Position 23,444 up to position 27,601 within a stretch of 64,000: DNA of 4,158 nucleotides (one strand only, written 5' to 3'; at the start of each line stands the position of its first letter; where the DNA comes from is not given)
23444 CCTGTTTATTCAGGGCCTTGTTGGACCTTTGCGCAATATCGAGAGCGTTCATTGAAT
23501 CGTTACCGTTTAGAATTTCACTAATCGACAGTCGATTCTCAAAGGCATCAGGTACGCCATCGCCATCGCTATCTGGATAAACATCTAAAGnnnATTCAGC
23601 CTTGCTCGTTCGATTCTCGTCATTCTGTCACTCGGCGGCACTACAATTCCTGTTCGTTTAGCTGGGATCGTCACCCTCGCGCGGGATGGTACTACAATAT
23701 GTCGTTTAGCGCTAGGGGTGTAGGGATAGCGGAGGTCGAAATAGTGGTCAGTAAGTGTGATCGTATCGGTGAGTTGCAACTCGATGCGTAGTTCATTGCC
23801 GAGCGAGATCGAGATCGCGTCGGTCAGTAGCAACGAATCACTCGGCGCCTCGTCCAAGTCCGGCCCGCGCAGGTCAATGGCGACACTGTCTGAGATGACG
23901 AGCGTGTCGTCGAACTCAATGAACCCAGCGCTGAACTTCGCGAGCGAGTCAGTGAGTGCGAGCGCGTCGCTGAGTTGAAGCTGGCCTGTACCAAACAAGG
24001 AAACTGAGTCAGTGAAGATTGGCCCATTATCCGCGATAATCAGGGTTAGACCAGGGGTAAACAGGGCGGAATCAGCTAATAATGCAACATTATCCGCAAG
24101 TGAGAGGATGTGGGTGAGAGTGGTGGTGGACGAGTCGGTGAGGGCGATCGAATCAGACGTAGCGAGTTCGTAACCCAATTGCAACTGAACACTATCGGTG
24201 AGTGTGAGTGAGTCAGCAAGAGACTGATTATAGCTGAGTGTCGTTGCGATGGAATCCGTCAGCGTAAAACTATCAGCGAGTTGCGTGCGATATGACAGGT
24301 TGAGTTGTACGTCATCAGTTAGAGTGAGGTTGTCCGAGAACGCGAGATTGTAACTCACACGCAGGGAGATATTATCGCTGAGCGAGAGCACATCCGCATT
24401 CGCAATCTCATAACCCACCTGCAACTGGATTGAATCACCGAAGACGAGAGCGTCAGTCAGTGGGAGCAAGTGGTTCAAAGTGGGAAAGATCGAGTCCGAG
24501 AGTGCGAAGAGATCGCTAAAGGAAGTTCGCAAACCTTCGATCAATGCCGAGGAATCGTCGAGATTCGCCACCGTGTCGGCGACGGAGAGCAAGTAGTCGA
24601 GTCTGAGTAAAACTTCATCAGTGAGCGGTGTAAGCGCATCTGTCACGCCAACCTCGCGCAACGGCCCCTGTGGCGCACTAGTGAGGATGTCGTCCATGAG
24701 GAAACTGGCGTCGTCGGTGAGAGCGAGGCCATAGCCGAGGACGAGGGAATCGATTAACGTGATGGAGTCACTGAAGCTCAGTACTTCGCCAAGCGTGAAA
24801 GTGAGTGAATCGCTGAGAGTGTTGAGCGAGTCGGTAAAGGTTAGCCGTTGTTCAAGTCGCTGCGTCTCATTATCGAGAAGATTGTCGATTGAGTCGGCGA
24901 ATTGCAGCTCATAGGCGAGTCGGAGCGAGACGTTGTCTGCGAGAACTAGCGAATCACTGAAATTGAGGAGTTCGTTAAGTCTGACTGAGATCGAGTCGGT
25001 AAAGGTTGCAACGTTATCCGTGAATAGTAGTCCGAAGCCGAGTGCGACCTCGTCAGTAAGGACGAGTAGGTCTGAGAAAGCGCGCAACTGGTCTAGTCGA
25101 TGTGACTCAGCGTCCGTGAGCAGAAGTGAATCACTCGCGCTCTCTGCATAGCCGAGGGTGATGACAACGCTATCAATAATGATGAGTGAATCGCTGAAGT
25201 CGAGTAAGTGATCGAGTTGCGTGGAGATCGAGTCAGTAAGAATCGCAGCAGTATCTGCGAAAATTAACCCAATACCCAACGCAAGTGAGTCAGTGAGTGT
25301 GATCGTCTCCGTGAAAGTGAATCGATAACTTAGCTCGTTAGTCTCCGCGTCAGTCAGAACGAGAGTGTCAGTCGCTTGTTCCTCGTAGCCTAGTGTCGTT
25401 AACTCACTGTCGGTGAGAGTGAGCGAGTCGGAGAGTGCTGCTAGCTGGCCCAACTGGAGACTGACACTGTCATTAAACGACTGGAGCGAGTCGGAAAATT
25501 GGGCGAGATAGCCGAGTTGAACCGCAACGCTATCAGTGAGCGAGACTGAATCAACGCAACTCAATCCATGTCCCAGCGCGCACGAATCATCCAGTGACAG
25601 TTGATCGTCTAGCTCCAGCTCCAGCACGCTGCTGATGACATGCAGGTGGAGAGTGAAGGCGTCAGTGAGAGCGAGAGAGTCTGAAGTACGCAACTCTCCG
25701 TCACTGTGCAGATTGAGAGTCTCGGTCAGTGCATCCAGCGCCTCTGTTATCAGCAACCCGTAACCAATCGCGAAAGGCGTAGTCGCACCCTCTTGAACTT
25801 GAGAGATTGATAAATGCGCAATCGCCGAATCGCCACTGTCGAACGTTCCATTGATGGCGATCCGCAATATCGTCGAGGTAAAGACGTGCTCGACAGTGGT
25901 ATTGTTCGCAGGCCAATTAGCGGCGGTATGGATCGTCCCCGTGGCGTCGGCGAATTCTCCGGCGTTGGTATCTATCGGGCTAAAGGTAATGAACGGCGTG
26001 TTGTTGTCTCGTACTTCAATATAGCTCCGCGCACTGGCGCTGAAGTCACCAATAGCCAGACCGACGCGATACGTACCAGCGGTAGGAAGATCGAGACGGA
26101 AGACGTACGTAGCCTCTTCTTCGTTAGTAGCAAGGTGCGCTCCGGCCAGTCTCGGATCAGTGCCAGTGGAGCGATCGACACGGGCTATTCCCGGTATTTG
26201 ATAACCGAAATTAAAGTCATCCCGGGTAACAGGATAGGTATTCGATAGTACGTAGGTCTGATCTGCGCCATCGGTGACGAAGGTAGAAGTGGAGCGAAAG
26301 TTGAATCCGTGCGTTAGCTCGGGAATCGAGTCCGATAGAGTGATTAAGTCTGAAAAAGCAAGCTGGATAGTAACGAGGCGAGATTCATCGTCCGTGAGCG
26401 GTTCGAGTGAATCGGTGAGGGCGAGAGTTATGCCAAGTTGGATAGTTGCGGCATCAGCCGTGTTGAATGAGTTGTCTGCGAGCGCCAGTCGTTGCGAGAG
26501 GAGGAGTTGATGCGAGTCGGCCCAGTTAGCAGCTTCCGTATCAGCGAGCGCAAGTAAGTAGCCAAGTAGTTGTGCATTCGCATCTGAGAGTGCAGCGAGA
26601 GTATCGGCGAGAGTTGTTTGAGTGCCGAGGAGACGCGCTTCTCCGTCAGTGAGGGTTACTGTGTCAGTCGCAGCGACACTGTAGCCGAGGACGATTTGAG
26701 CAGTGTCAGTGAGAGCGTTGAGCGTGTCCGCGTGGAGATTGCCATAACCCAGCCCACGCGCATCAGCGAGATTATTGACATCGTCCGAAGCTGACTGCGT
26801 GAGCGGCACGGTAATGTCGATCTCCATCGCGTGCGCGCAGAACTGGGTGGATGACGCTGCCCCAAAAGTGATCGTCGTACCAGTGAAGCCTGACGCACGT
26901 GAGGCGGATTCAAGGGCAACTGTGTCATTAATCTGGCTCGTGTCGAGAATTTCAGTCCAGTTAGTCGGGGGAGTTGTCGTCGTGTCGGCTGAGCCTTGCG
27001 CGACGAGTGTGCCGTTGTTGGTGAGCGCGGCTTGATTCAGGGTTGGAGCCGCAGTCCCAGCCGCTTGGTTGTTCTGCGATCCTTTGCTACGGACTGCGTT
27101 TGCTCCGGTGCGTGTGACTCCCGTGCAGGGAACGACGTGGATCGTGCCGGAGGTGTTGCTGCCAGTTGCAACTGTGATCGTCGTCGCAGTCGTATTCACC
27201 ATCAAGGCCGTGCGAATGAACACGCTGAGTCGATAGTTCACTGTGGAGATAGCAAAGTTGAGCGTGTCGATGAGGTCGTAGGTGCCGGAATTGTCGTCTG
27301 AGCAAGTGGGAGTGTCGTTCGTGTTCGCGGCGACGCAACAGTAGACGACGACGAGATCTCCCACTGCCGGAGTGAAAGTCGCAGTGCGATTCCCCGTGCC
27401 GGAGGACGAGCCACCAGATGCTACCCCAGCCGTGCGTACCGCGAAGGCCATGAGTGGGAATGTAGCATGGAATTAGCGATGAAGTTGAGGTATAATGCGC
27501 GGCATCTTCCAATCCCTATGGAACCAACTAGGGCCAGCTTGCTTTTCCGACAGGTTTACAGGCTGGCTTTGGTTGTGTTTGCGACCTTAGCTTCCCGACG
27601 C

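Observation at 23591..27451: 1286-aa protein built from ~40 tandem 20-residue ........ repeats with a duplicated 79-aa super-repeat, flanking a non-repetitive beta-rich domain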

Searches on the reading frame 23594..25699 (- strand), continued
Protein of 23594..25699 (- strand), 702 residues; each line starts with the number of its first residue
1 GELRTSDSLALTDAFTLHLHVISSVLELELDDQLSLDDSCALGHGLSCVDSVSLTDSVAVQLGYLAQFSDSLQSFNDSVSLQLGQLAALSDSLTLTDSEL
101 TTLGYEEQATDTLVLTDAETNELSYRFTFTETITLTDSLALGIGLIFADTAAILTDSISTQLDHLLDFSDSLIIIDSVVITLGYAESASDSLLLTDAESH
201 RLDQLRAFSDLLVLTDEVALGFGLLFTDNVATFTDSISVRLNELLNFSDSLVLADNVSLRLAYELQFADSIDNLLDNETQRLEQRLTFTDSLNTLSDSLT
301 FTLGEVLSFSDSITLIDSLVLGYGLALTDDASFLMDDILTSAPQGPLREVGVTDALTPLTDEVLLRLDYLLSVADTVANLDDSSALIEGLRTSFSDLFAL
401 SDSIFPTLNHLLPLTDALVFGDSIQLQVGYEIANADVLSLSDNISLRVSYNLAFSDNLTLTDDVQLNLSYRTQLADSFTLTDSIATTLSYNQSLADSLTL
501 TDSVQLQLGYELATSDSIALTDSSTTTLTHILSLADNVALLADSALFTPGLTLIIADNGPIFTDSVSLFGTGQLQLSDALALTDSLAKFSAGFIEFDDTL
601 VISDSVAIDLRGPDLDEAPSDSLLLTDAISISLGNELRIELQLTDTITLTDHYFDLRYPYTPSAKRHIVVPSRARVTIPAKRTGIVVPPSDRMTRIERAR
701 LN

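Call 91: fold_search(model_id=the predicted structure, library=pdb)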
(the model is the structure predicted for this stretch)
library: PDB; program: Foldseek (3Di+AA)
matches with E <= 10: 17; with E <= 0.001: 0
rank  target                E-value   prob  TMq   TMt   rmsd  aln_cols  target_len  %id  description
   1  5j44_A                1.3e+00  0.02  0.12  0.09  21.8       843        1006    9  Crystal structure of the Secreted Extracellular protein A (SepA) from Shigella flexneri (released 2017-04-12)
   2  6n2c_B                1.7e+00  0.06  0.09  0.15  19.6       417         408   12  The Crystal Structure of Caldicellulosiruptor hydrothermalis Tapirin C-terminal domain (released 2018-12-19)
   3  8bwk_D                2.7e+00  0.03  0.15  0.15  31.7       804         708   12  Metagenomic derived PL6 alginate lyase (released 2023-12-20)
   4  5uyt_B                2.7e+00  0.02  0.09  0.12  30.0       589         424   10  Crystal structure of ice binding protein from an Antarctic bacterium Flavobacteriaceae (released 2017-10-25)
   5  1qrb                  2.8e+00  0.01  0.07  0.08  24.4       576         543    9  PLASTICITY AND STERIC STRAIN IN A PARALLEL BETA-HELIX: RATIONAL MUTATIONS IN P22 TAILSPIKE PROTEIN (released 2000-04-12)
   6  8x8m_A                2.8e+00  0.01  0.09  0.08  22.5       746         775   10  Cryo-EM structure of a bacteriophage tail- spike protein against Klebsiella pneumoniae K64,ORF41(K64-ORF41) (released 2024-09-04)
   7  1qa1                  3.4e+00  0.01  0.07  0.08  24.9       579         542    9  TAILSPIKE PROTEIN, MUTANT V331G (released 2000-01-12)
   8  9mne_B                3.6e+00  0.05  0.21  0.17  16.7       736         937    9  Crystal structure of enteropathogenic Escherichia coli EspC (released 2025-10-29)
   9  3ak5_A                3.6e+00  0.01  0.13  0.10  21.9       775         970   11  Hemoglobin protease (Hbp) passenger missing domain-2 (released 2010-10-06)
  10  6p5t_C                3.8e+00  0.02  0.15  0.14  23.6       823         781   13  Surface-layer (S-layer) RsaA protein from Caulobacter crescentus bound to strontium and iodide (released 2020-01-15)
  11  4om9                  4.8e+00  0.02  0.14  0.11  17.8       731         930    8  X-Ray Crystal Structure of the passenger domain of Plasmid encoded toxin, an Autrotansporter Enterotoxin from enteroaggr (released 2014-03-12)
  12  6p5t_B                5.3e+00  0.02  0.17  0.16  23.1       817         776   14  Surface-layer (S-layer) RsaA protein from Caulobacter crescentus bound to strontium and iodide (released 2020-01-15)
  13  1clw                  5.5e+00  0.01  0.07  0.08  24.2       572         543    9  TAILSPIKE PROTEIN FROM PHAGE P22, V331A MUTANT (released 1999-11-05)
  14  3sze                  6.1e+00  0.01  0.15  0.12  21.2       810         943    9  Crystal structure of the passenger domain of the E. coli autotransporter EspP (released 2011-10-12)
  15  1qrc                  6.1e+00  0.01  0.08  0.10  24.7       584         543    8  TAILSPIKE PROTEIN, MUTANT W391A (released 2000-04-12)
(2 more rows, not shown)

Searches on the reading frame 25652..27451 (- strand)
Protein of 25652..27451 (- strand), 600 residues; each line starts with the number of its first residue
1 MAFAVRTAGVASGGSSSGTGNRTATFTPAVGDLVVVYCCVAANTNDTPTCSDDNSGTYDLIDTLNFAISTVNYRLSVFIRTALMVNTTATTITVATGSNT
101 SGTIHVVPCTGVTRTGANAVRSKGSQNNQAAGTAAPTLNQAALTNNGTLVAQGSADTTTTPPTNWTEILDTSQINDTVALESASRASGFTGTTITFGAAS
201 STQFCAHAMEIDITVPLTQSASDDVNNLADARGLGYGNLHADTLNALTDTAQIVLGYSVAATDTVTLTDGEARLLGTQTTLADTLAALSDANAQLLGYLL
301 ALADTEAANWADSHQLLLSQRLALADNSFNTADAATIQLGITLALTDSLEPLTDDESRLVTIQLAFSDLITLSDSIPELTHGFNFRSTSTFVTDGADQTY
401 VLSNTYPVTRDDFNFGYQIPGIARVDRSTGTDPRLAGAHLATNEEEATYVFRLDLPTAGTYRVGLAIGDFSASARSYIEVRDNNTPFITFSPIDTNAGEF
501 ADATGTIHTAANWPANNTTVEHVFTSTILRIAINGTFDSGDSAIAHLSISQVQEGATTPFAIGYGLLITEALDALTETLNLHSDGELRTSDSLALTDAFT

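Call 45: predict_structure(alignment_id=A2)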
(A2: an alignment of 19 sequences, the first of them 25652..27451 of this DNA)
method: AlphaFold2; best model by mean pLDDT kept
length: 600 residues; sequences in the alignment: 19
mean_pLDDT: 65.0   pTM: 0.45
mean pLDDT of the five models: 65.0, 64.2, 63.1, 60.6, 59.7
residues with pLDDT >= 90: 164; 70-90: 127; 50-70: 71; < 50: 238
segments of 3 or more residues with pLDDT < 50: 217-279, 304-306, 308-313, 319-352, 354-430, 435-438, 556-600
pLDDT, mean of each block of 10 residues (from residue 1): 82 74 93 95 80 96 91 94 94 81 93 94 91 86 86 85 91 75 85 75 90 64 45 41 37 28 34 39 56 62 48 49 41 32 40 42 36 38 33 38 35 27 38 48 64 90 89 85 94 88 93 89 94 63 76 55 34 36 34 32
secondary structure, 60 per line:
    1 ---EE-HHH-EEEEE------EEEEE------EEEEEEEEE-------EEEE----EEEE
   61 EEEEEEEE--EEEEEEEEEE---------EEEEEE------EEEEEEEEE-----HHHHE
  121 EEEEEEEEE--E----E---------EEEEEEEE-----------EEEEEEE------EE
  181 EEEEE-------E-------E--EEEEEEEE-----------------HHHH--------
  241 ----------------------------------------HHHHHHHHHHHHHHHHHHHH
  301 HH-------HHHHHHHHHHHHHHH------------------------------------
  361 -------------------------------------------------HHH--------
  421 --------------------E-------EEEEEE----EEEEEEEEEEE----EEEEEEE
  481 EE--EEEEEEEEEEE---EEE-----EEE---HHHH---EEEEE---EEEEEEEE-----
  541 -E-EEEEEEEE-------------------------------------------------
elements in order: E11-15 E22-26 E33-41 E49-52 E57-68 E71-80 E90-95 E102-110 H116-119 E120-129 E147-154 E166-172 E179-185 E204-211 H229-232 H281-302 H310-324 E449-454 E459-469 E474-482 E485-495 E499-501 E507-509 H513-516 E520-524 E528-535 E544-551

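Call 48: fold_search(model_id=the predicted structure, library=pdb)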
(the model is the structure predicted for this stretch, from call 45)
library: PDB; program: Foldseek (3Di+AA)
matches with E <= 10: 1048; with E <= 0.001: 0
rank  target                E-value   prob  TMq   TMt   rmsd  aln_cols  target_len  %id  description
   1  4z14_G                1.9e-02  0.90  0.11  0.13  11.2       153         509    8  Recombinantly expressed latent aurone synthase (polyphenol oxidase) (released 2016-06-29)
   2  2w3j                  2.2e-02  1.00  0.12  0.42   6.0       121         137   16  Structure of a family 35 carbohydrate binding module from an environmental isolate (released 2009-01-20)
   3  4z11_A                2.2e-02  0.93  0.11  0.12   8.7       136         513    8  Latent aurone synthase (polyphenol oxidase) from natural source (released 2016-03-23)
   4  4z14_H                2.6e-02  0.87  0.10  0.12   9.2       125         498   11  Recombinantly expressed latent aurone synthase (polyphenol oxidase) (released 2016-06-29)
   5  4w8j                  2.7e-02  0.21  0.12  0.08  30.7       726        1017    8  Structure of the full-length insecticidal protein Cry1Ac reveals intriguing details of toxin packaging into in vivo form (released 2014-09-17)
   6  4z12_A                3.1e-02  0.85  0.10  0.12   9.3       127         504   11  Recombinantly expressed latent aurone synthase (polyphenol oxidase) co-crystallized with hexatungstotellurate(VI) (released 2016-03-23)
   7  9wca_F                3.1e-02  0.69  0.11  0.18  19.3       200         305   10  Closed state of A8 gpJ 713 central tail fiber (released 2026-01-28)
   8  2cdp_C                3.7e-02  0.98  0.11  0.38   5.8       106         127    9  Structure of a CBM6 in complex with neoagarohexaose (released 2006-02-08)
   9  3zm8_A                3.7e-02  0.97  0.13  0.16   8.1       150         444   16  Crystal structure of Podospora anserina GH26-CBM35 beta-(1,4)- mannanase (released 2013-04-17)
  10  8w7n                  3.7e-02  0.23  0.14  0.08  33.5       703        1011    9  Crystal structure of the in-cell Cry1Aa purified from Bacillus thuringiensis (released 2024-03-06)
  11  4z11_C                4.3e-02  0.87  0.11  0.13   8.8       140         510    8  Latent aurone synthase (polyphenol oxidase) from natural source (released 2016-03-23)
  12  4z14_E                4.3e-02  0.80  0.10  0.12   9.3       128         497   11  Recombinantly expressed latent aurone synthase (polyphenol oxidase) (released 2016-06-29)
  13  4z14_A                4.3e-02  0.72  0.11  0.12  11.8       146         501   12  Recombinantly expressed latent aurone synthase (polyphenol oxidase) (released 2016-06-29)
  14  5la2_A                4.7e-02  0.99  0.12  0.15   5.4       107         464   13  The mechanism by which arabinoxylanases can recognise highly decorated xylans (released 2016-08-31)
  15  5la0                  4.7e-02  0.99  0.12  0.14   5.4       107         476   13  The mechanism by which arabinoxylanases can recognise highly decorated xylans (released 2016-08-31)
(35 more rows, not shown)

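Call 80: fold_search(model_id=the predicted structure, library=viral)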
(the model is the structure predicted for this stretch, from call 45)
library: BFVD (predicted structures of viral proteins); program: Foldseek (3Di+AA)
matches with E <= 10: 790; with E <= 0.001: 71
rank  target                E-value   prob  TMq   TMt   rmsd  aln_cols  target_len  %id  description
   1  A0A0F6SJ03            1.5e-10  1.00  0.29  0.66   3.8       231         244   23  Uncharacterized protein [Sinorhizobium phage phiN3]
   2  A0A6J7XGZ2            4.4e-10  1.00  0.28  0.25  29.5       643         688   12  Uncharacterized protein [uncultured Caudovirales phage]
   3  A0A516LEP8            1.1e-09  1.00  0.27  0.40  23.8       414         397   12  (no name in the UniProt tables at hand)
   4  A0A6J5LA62            6.5e-09  1.00  0.32  0.71   4.2       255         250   16  Uncharacterized protein [uncultured Caudovirales phage]
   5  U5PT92                8.2e-08  1.00  0.16  0.14  30.8       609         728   13  Glycerophosphoryl diester phosphodiesterase [Clavibacter phage CN1A]
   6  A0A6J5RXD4            1.4e-07  1.00  0.29  0.33   4.9       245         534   16  Uncharacterized protein [uncultured Caudovirales phage]
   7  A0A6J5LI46            1.7e-07  1.00  0.30  0.79   6.0       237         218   18  Uncharacterized protein [uncultured Caudovirales phage]
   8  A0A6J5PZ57            3.2e-07  1.00  0.30  0.72   5.6       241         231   19  Uncharacterized protein [uncultured Caudovirales phage]
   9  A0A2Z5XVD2            3.7e-07  1.00  0.28  0.25   5.6       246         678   16  Minor tail protein [Mycobacterium phage PP]
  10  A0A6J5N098            6.9e-07  1.00  0.29  0.63  14.4       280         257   15  Uncharacterized protein [uncultured Caudovirales phage]
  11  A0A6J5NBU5            1.1e-06  1.00  0.27  0.30   5.1       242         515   20  Uncharacterized protein [uncultured Caudovirales phage]
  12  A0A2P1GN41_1          1.4e-06  0.99  0.15  0.10  27.5       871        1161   10  Genome polyprotein [rajidapivirus A1]
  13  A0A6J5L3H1            1.8e-06  1.00  0.31  0.73   4.6       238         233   18  Uncharacterized protein [uncultured Caudovirales phage]
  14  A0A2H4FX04            2.2e-06  1.00  0.22  0.15  36.7       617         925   13  (no name in the UniProt tables at hand)
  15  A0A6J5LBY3            2.3e-06  1.00  0.15  0.16  23.2       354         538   12  Uncharacterized protein [uncultured Caudovirales phage]
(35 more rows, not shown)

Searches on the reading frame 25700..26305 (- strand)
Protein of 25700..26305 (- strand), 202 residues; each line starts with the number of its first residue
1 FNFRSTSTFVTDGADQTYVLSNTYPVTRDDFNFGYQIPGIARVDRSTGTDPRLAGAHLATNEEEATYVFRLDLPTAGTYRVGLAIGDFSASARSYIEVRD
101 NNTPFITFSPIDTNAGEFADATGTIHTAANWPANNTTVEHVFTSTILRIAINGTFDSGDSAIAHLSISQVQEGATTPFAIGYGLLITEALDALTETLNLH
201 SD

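Call 27: find_homologous_proteins(query=window:25700-26305:-, max_evalue=0.001)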
Query window:25700-26305:- (202 aa): 6 proteins with E <= 0.001 among 232 candidates.
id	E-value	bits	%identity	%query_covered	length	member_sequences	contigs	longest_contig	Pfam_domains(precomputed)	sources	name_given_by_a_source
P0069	3.3e-35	140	43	84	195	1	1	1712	-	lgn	-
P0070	1.3e-32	131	45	87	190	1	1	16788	-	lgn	-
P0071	1.0e-24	105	41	88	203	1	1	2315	-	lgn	-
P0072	5.7e-23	100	40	88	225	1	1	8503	-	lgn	-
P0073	4.6e-19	87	37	88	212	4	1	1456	-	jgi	-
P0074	9.4e-10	57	33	88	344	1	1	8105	-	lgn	-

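Call 30: find_encoding_contigs(protein=P0070, flank=8000, max_places=1)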
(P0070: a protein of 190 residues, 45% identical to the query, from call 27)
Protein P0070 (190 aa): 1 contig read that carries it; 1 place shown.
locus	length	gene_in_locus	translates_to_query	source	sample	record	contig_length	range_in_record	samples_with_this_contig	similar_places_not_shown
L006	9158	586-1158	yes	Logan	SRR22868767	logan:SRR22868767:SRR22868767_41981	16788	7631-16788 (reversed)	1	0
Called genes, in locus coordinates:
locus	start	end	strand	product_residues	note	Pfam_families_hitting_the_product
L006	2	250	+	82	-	?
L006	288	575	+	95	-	-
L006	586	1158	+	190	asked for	-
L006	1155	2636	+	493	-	-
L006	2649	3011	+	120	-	-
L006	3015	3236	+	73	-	-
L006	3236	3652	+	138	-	-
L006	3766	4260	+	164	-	-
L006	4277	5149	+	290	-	-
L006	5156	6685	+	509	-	PF17289:Terminase_6C (weak)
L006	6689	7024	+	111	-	-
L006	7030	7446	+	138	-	PF00583:Acetyltransf_1 (weak)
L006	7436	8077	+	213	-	-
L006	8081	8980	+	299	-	PF13619:KTSC (faint)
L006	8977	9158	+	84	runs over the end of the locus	-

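Call 84: search_protein_families(library=phrogs, proteins=[window:25700-26305:-], max_evalue=0.01)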
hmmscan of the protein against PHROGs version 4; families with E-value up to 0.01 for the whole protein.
window:25700-26305:- (202 aa): 0 families
